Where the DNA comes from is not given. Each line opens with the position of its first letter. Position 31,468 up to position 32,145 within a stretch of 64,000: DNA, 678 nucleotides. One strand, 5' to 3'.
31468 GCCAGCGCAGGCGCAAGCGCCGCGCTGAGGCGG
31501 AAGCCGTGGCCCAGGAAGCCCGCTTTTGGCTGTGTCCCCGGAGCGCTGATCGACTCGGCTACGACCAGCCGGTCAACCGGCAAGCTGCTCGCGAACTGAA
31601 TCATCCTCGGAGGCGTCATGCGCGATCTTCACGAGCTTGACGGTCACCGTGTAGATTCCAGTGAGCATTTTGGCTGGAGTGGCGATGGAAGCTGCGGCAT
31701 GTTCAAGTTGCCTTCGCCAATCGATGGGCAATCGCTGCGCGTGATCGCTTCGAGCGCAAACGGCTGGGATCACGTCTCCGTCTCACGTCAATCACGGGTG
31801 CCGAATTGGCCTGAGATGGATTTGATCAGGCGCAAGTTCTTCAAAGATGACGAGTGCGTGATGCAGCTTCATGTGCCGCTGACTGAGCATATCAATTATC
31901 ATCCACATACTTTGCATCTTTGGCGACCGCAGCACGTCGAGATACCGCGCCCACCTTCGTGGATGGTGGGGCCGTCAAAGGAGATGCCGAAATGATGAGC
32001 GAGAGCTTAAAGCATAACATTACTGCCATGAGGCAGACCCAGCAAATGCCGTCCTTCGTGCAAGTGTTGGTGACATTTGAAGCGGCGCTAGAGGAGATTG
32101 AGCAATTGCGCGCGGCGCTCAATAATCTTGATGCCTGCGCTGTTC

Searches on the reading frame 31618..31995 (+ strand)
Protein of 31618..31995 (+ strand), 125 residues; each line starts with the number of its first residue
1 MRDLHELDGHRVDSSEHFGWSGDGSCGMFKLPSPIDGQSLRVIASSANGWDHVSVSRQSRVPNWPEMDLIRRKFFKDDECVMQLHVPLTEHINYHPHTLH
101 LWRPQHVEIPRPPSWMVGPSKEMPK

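Call 58: search_protein_families(library=pfam, proteins=[window:31618-31995:+], max_evalue=0.001)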
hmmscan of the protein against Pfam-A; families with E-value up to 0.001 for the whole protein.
window:31618-31995:+ (125 aa): 1 family
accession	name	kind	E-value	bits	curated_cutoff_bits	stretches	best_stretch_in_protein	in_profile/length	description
PF24746.1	DUF7694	-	1.5e-23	82.8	27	1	42-105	1-65/66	Domain of unknown function (DUF7694)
